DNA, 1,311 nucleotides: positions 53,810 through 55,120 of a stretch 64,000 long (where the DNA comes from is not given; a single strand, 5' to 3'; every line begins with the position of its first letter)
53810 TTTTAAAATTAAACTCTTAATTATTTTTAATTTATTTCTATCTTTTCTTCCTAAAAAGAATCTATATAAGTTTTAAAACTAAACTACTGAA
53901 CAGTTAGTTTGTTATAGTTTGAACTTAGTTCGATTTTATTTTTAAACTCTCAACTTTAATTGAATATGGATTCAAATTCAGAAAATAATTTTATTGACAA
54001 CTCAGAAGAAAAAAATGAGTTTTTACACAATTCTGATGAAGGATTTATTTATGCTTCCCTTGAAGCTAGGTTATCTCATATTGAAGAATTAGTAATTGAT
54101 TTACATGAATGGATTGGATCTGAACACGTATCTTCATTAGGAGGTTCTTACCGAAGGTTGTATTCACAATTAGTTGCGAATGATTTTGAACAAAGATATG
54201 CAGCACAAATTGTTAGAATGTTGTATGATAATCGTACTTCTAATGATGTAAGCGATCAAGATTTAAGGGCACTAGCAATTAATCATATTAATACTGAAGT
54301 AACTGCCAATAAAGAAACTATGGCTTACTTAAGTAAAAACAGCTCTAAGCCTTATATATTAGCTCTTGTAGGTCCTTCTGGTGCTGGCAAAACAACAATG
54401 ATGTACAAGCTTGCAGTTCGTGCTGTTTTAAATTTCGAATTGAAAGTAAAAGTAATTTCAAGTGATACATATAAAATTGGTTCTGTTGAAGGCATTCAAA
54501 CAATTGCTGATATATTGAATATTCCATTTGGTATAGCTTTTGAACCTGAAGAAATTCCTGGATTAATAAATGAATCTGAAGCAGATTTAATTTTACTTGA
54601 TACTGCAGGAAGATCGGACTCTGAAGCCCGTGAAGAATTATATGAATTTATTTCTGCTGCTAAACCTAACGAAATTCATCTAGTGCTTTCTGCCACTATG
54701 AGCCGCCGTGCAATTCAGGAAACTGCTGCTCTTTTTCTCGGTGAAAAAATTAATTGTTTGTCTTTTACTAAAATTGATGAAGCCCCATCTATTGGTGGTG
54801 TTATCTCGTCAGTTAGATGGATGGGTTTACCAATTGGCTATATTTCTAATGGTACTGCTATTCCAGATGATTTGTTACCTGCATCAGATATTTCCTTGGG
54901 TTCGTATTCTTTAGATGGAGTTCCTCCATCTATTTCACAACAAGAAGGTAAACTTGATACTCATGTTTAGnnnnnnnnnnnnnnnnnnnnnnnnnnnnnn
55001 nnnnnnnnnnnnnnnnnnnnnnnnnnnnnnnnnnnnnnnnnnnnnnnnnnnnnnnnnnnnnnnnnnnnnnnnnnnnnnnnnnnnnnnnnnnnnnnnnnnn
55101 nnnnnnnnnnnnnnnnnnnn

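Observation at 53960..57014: FlhF-like GTPase translationally coupled to a novel membrane protein with a roughly 390-aa low-complexity tail, with no other flagellar genes nearby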

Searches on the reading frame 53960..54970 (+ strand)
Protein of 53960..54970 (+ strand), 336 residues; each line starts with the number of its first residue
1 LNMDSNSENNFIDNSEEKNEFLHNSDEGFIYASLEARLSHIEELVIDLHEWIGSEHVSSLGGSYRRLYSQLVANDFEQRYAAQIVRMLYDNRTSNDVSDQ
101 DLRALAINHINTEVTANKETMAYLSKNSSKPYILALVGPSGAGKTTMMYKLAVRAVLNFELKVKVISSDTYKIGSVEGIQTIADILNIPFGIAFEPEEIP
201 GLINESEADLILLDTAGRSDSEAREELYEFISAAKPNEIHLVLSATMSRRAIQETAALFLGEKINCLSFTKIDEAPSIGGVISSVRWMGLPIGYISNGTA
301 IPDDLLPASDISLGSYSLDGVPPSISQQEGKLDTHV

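Call 4: search_protein_families(library=pfam, proteins=[window:53960-54970:+], max_evalue=0.01)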
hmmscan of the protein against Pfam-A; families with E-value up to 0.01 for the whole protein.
window:53960-54970:+ (336 aa): 10 families
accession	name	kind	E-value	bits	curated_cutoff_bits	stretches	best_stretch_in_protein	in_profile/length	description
PF00448.28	SRP54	-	2.9e-28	99.3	22.7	1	132-308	2-185/196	SRP54-type protein, GTPase domain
PF25199.1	nSTAND_NTPase5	-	1.2e-05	25.7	34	1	119-219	27-108/145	Novel STAND NTPase 5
PF03193.22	RsgA_GTPase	-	0.00037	20.8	30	1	98-167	75-138/174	RsgA GTPase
PF13479.12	AAA_24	-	0.00079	19.8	27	1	131-202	2-59/195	AAA domain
PF00931.28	NB-ARC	-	0.0024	17.6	23.5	1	122-176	10-66/248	NB-ARC domain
PF13671.12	AAA_33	-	0.0039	17.9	27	1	134-253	2-85/143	AAA domain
PF13604.12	AAA_30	-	0.0043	17.2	27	1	130-233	17-114/191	AAA domain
PF20720.3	nSTAND3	-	0.0053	16.9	27.2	0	132-164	18-50/155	Novel STAND NTPase 3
PF02367.23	TsaE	-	0.0058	17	26.6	1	118-173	8-58/128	Threonylcarbamoyl adenosine biosynthesis protein TsaE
PF13401.12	AAA_22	-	0.0093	16.7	27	0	130-154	4-28/130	AAA domain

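Call 7: search_protein_families(library=ncbifam, proteins=[window:53960-54970:+], max_evalue=0.01)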
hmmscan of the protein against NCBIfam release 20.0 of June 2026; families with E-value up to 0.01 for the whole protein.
window:53960-54970:+ (336 aa): 24 families
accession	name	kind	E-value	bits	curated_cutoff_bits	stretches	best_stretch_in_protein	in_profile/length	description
NF009366.0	PRK12723.1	equivalog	1.1e-29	103.8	585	1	31-312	82-362/388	flagellar biosynthesis regulator FlhF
TIGR03499.1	FlhF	equivalog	2e-29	103.5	174.15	1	22-217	110-286/286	flagellar biosynthesis GTPase FlhF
NF009367.0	PRK12724.1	equivalog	3e-22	79.1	718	1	64-309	157-406/433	flagellar biosynthesis regulator FlhF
NF011311.0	PRK14722.1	equivalog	1.5e-20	73.6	777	1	73-308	81-327/374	flagellar biosynthesis regulator FlhF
NF011312.0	PRK14723.1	equivalog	2e-20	72.9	951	1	133-312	187-373/768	flagellar biosynthesis regulator FlhF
NF011310.0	PRK14721.1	equivalog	2.6e-20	73.1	725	1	107-310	168-374/423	flagellar biosynthesis regulator FlhF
TIGR00064.1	ftsY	equivalog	5.7e-20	71.7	260.7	1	66-305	9-266/279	signal recognition particle-docking protein FtsY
TIGR00959.1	ffh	equivalog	1e-18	67.4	473.2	1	68-302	34-279/428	signal recognition particle protein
TIGR01425.1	SRP54_euk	equivalog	5.3e-17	61.8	576.25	1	71-302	38-279/428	signal recognition particle protein SRP54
NF005230.0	PRK06731.1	equivalog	2.6e-15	56.4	553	1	132-299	87-259/281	flagellar biosynthesis regulator FlhF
NF009368.0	PRK12726.1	equivalog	6.3e-14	51.9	832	1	129-305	204-385/407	flagellar biosynthesis regulator FlhF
TIGR00955.1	3a01204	subfamily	7.1e-05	21.6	736.35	1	116-162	36-82/617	pigment precursor permease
NF041000.1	ATPase_ComGA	equivalog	0.00033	19.7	300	1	111-158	107-155/267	competence type IV pilus ATPase ComGA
TIGR00231.1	small_GTP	domain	0.0005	19.9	42.5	1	131-228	3-73/164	GTP-binding protein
TIGR02857.1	CydD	equivalog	0.00051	19.1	435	1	91-152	308-369/529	thiol reductant ABC exporter subunit CydD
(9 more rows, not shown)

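Call 9: find_homologous_proteins(query=window:53960-54970:+, max_evalue=0.00001)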
Query window:53960-54970:+ (336 aa): 328 proteins with E <= 0.00001 among 6380 candidates; the best 120 are listed.
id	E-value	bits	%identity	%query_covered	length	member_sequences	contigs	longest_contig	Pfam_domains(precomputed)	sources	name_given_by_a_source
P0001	2.3e-212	722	100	99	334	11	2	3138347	PF00448.29,PF25199.2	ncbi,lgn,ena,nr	ncbi:MAG: hypothetical protein IPP65_01060 [Chlorobi bacterium]|nr:hypothetical protein [Chlorobiota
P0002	1.3e-162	559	78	96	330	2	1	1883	PF00448.29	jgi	-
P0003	3.7e-123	429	66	88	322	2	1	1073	PF00448.29,PF25199.2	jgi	jgi:flagellar biosynthesis protein FlhF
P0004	1.7e-121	424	64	89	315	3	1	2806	PF00448.29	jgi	jgi:flagellar biosynthesis protein FlhF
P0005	3.1e-121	423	64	90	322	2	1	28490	PF00448.29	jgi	jgi:flagellar biosynthesis protein FlhF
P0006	2.3e-120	420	61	93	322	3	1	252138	PF00448.29,PF25199.2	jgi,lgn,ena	-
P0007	9.7e-120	418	63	87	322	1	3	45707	PF00448.29,PF25199.2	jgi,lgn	-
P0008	1.0e-119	418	61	91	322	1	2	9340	PF00448.29,PF25199.2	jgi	jgi:flagellar biosynthesis GTPase FlhF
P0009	9.9e-119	414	61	93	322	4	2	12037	PF00448.29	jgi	jgi:flagellar biosynthesis protein FlhF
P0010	1.6e-118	414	63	87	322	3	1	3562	PF00448.29,PF25199.2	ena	-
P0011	1.5e-117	411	58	96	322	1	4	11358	PF00448.29,PF25199.2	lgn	-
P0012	3.3e-117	410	63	87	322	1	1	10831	PF00448.29,PF25199.2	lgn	-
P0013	5.4e-117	409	60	93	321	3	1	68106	PF00448.29,PF25199.2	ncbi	-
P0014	7.6e-117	408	63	84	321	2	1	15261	PF00448.29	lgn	-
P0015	3.2e-116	406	60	93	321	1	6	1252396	PF00448.29,PF25199.2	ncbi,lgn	-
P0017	1.7e-115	404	59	93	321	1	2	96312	PF00448.29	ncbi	-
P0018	6.1e-115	402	59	93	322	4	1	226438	PF00448.29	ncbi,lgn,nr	ncbi:MAG: Flagellar biosynthesis protein FlhF [Chlorobi bacterium]|nr:Flagellar biosynthesis protein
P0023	3.7e-114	399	56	93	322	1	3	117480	PF00448.29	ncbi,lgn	-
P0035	8.7e-112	392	59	90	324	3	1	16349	PF00448.29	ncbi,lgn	-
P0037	3.0e-111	390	59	90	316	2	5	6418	PF00448.29,PF25199.2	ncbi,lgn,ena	-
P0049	3.2e-108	380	57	88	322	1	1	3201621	PF00448.29,PF25199.2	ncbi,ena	-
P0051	2.5e-107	377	59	87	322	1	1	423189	PF00448.29,PF25199.2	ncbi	-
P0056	7.7e-107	375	59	86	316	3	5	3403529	PF00448.29,PF25199.2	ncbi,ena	-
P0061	8.9e-104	365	57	87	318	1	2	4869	PF00448.29,PF25199.2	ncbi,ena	-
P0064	3.0e-96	341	51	91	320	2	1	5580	PF00448.29,PF25199.2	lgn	-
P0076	1.5e-35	141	31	91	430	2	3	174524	PF13173.13,PF13401.13,PF00448.29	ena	-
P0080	2.0e-33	134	30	86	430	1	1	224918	PF13401.13,PF00448.29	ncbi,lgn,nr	ncbi:MAG: flagellar biosynthesis protein FlhF [Ignavibacteriales bacterium]|nr:flagellar biosynthesi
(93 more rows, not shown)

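Call 14: find_encoding_contigs(protein=P0001, flank=10000, max_places=3)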
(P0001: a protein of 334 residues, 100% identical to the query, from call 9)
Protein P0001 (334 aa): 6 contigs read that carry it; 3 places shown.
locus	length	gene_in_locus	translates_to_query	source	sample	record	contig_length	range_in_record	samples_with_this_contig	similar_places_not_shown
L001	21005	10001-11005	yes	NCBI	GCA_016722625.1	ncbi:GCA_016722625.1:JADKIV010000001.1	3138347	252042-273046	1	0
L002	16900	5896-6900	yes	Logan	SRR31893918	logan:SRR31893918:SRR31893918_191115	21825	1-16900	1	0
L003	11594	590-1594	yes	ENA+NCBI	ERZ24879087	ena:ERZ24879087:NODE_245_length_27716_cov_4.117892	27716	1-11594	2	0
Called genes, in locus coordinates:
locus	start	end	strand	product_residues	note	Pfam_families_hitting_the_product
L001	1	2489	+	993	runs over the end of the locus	PF11028:TMEM260_N, PF28495:TMEM260_2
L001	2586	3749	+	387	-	PF13439:Glyco_transf_4 (weak), PF00534:Glycos_transf_1, PF13692:Glyco_trans_1_4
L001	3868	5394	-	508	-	PF07394:DUF1501, PF18962:Por_Secre_tail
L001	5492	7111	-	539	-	PF08811:DUF1800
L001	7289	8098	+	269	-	PF01255:Prenyltransf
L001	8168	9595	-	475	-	PF00092:VWA, PF13519:VWA_2, PF13768:VWA_3 (weak), PF00691:OmpA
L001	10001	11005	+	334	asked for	PF25199:nSTAND_NTPase5 (faint), PF00448:SRP54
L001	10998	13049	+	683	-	-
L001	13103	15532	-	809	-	PF12768:Rax2 (weak), PF17164:DUF5122 (faint), PF12768:Rax2, PF18962:Por_Secre_tail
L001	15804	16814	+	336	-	PF00108:Thiolase_N, PF08545:ACP_syn_III, PF08541:ACP_syn_III_C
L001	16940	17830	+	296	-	PF00698:Acyl_transf_1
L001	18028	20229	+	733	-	PF03235:GmrSD_N, PF07510:GmrSD_C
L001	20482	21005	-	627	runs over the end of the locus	PF00580:UvrD-helicase, PF01443:Viral_helicase1 (faint), PF13245:AAA_19 (weak), PF13361:UvrD_C, PF13087:AAA_12 (weak), PF13538:UvrD_C_2, PF21196:PcrA_UvrD_tudor (weak)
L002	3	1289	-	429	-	?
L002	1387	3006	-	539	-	PF08811:DUF1800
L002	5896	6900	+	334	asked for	PF25199:nSTAND_NTPase5 (faint), PF00448:SRP54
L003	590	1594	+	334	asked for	PF25199:nSTAND_NTPase5 (faint), PF00448:SRP54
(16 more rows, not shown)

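Call 15: find_encoding_contigs(protein=P0049, flank=10000, max_places=2)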
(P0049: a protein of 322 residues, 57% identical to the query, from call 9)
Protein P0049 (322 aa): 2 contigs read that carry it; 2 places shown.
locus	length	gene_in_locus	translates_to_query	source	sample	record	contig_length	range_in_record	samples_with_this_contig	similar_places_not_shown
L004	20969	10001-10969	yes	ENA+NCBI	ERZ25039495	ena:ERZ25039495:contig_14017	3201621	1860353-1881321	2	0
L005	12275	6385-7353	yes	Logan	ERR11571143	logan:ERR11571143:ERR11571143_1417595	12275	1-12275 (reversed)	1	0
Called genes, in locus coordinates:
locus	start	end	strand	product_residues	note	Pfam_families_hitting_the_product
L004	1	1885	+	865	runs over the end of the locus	PF03030:H_PPase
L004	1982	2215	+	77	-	-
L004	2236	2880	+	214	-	-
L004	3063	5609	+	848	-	PF25487:ETR1_N, PF00512:HisKA, PF13581:HATPase_c_2 (faint), PF02518:HATPase_c, PF00072:Response_reg, PF00512:HisKA, PF02518:HATPase_c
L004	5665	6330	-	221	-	PF03737:RraA-like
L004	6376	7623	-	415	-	PF00082:Peptidase_S8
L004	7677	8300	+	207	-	PF02834:LigT_PEase, PF13563:2_5_RNA_ligase2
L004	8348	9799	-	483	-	PF00092:VWA, PF13519:VWA_2, PF13768:VWA_3, PF00691:OmpA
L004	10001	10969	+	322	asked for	PF25199:nSTAND_NTPase5 (weak), PF00448:SRP54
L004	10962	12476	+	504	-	-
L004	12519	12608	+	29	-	-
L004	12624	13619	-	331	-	-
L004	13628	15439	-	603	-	PF02225:PA (weak), PF04389:Peptidase_M28, PF00595:PDZ, PF13180:PDZ_2, PF17820:PDZ_6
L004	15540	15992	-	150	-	PF00578:AhpC-TSA, PF08534:Redoxin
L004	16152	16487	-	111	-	PF07883:Cupin_2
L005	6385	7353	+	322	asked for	PF25199:nSTAND_NTPase5 (weak), PF00448:SRP54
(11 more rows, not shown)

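Call 16: find_encoding_contigs(protein=P0056, flank=10000, max_places=2)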
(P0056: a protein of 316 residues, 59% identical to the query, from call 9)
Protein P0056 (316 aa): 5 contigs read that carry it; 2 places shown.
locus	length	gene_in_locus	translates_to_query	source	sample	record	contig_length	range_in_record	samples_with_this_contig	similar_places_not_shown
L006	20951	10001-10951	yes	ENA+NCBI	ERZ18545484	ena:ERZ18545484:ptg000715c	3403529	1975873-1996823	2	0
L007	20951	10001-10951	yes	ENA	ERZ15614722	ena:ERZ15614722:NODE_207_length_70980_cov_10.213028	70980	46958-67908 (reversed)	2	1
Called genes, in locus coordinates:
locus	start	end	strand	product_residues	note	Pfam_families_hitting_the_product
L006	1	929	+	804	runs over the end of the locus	PF00082:Peptidase_S8, PF18962:Por_Secre_tail (weak)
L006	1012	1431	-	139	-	PF02823:ATP-synt_DE_N, PF00401:ATP-synt_DE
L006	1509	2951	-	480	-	PF02874:ATP-synt_ab_N, PF00006:ATP-synt_ab, PF22919:ATP-synt_VA_C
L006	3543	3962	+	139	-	PF07876:Dabb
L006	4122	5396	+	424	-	-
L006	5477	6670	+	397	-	PF14870:PSII_BNR (faint), PF18962:Por_Secre_tail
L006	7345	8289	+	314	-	-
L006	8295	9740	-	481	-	PF00092:VWA, PF13519:VWA_2, PF13768:VWA_3, PF00691:OmpA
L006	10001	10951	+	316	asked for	PF25199:nSTAND_NTPase5 (weak), PF00448:SRP54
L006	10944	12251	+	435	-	-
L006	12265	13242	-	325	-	-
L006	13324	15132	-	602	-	PF04389:Peptidase_M28, PF00595:PDZ, PF13180:PDZ_2, PF17820:PDZ_6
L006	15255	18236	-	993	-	PF02347:GDC-P, PF00266:Aminotran_5 (faint), PF01212:Beta_elim_lyase (faint), PF02347:GDC-P (weak), PF21478:GcvP2_C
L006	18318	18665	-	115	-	PF00037:Fer4 (weak), PF13187:Fer4_9 (faint), PF12838:Fer4_7 (weak)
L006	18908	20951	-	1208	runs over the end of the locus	PF15902:Sortilin-Vps10 (faint), PF25852:DUF6242_C (faint), PF15899:BNR_6 (faint)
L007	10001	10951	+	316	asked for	PF25199:nSTAND_NTPase5 (weak), PF00448:SRP54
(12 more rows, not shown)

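Call 18: find_encoding_contigs(protein=P0080, flank=10000, max_places=1)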
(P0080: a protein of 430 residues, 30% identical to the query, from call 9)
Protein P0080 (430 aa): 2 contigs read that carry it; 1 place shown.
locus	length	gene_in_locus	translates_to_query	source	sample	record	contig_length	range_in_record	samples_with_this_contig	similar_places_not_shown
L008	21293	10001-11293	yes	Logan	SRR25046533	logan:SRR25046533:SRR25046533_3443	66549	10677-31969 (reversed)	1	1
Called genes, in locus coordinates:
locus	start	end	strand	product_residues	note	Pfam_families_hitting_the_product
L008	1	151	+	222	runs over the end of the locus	PF03963:FlgD, PF13861:FLgD_tudor (weak), PF13860:FlgD_ig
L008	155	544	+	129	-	PF12611:Flagellar_put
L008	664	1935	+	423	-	PF00460:Flg_bb_rod (weak), PF22692:LlgE_F_G_D1 (weak), PF07559:FlgE_D2, PF06429:Flg_bbr_C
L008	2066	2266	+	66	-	PF06289:FlbD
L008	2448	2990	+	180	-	PF03748:FliL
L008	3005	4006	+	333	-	PF02154:FliM, PF01052:FliMN_C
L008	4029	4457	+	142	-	PF28396:SepQ_C (weak), PF01052:FliMN_C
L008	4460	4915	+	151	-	PF04347:FliO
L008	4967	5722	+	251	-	PF00813:FliP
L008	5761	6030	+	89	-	PF01313:Bac_export_3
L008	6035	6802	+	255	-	PF01311:Bac_export_1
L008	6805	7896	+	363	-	PF01312:Bac_export_2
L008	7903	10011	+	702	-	PF00771:FHIPEP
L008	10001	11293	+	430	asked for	PF13401:AAA_22 (faint), PF00448:SRP54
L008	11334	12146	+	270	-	PF13481:AAA_25 (weak), PF00142:Fer4_NifH (faint), PF01656:CbiA, PF02374:ArsA_ATPase (weak), PF06564:CBP_BcsQ (weak), PF09140:MipZ (weak), PF10609:ParA, PF13614:AAA_31, +2 more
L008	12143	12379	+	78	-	-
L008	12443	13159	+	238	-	PF04542:Sigma70_r2, PF08281:Sigma70_r4_2, PF04545:Sigma70_r4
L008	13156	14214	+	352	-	PF08668:HDOD, PF01966:HD, PF04545:Sigma70_r4, PF08281:Sigma70_r4_2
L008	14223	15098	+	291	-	PF08668:HDOD, PF01966:HD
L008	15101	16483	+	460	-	PF01590:GAF, PF13185:GAF_2, PF13492:GAF_3, PF00512:HisKA, PF02518:HATPase_c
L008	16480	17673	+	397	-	-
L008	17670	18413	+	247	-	PF00460:Flg_bb_rod, PF22692:LlgE_F_G_D1, PF06429:Flg_bbr_C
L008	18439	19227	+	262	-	PF00460:Flg_bb_rod, PF22692:LlgE_F_G_D1, PF06429:Flg_bbr_C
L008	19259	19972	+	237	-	PF13144:ChapFlgA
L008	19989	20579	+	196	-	PF02107:FlgH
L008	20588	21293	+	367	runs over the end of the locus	PF02119:FlgI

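Call 19: find_encoding_contigs(protein=P0076, flank=10000, max_places=1)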
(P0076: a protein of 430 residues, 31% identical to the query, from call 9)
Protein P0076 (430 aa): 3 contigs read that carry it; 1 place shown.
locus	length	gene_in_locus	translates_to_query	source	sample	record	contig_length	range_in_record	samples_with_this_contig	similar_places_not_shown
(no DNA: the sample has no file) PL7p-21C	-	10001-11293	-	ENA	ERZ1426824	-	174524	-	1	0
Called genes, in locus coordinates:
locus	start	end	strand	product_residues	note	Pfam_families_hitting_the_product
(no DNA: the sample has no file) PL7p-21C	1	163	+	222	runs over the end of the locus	PF03963:FlgD, PF13861:FLgD_tudor, PF13860:FlgD_ig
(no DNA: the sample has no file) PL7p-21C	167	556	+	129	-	PF12611:Flagellar_put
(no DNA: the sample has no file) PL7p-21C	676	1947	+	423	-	PF00460:Flg_bb_rod (weak), PF22692:LlgE_F_G_D1 (weak), PF07559:FlgE_D2, PF06429:Flg_bbr_C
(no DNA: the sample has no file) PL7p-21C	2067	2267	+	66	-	PF06289:FlbD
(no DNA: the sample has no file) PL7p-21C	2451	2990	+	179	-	PF03748:FliL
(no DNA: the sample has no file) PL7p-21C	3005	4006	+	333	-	PF02154:FliM, PF01052:FliMN_C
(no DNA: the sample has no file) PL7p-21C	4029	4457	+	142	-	PF28396:SepQ_C (weak), PF01052:FliMN_C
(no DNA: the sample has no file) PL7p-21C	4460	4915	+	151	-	PF04347:FliO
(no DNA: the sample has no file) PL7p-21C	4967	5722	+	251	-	PF00813:FliP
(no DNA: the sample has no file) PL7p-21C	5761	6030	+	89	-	PF01313:Bac_export_3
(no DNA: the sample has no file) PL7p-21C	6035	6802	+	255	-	PF01311:Bac_export_1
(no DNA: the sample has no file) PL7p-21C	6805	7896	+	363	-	PF01312:Bac_export_2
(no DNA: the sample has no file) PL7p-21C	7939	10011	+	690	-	PF00771:FHIPEP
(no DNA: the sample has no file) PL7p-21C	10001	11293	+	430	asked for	PF13401:AAA_22 (weak), PF00448:SRP54, PF13173:AAA_14 (faint)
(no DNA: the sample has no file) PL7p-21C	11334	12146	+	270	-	PF00142:Fer4_NifH (faint), PF01656:CbiA, PF02374:ArsA_ATPase (weak), PF06564:CBP_BcsQ, PF07015:VirC1 (faint), PF09140:MipZ (weak), PF10609:ParA, PF13614:AAA_31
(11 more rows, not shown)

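Call 21: find_related_loci(query=A1, collection=genome_contigs, flank=10000)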
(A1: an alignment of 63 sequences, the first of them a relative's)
Query A1 (334 aa) in genome_contigs; peptide patterns used: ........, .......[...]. (x = any residue, [..] = any of these).
600 stretches matched a pattern (row limit reached: there are more); 8 encode a relative of the query (tblastn E <= 1e-3); 8 distinct loci.
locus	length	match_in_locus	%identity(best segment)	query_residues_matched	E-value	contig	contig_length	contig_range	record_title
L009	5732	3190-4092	59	20-320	6e-121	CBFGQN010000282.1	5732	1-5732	MAG TPA_asm: uncultured Ignavibacteria bacterium isolate SRR15517647_binner12_Refined_3 genome assembly, contig: ERZ2732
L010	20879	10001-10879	60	30-320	8e-120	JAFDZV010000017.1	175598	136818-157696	MAG: Bacteroidetes bacterium isolate SZAS-92 BACT-TMP-15__17__length-175598, whole genome shotgun sequence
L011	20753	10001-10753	26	69-305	2e-15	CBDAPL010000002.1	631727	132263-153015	MAG: Beijerinckiaceae bacterium isolate 71e4491e-8756-453d-818c-c6a5f7b37182 genome assembly, contig: contig_2, whole ge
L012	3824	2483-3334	25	25-301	2e-14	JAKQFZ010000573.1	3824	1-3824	MAG: Candidatus Omnitrophota bacterium isolate USDE_maxbin.238_sub k141_1308705, whole genome shotgun sequence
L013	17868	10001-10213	37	81-150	7e-6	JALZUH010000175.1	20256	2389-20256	MAG: Akkermansiaceae bacterium isolate g1_MAG_00006 g1_MAG_00006_000000000175, whole genome shotgun sequence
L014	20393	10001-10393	32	101-237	1e-5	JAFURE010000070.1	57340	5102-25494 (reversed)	MAG: Akkermansia sp. isolate RGIG4751 Roe_deer_Rectum.Co__c1356190, whole genome shotgun sequence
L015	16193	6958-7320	32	117-237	2e-5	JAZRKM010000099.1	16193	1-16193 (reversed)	MAG: Akkermansia sp. isolate T1900045446_YK20190137.MAGScoT_cleanbin_000012 SGB_7160_k141_1612093, whole genome shotgun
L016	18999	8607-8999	32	101-237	2e-5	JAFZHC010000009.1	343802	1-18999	MAG: Akkermansia sp. isolate RGIG7761 Water_buffalos_Rectum-5__c65390, whole genome shotgun sequence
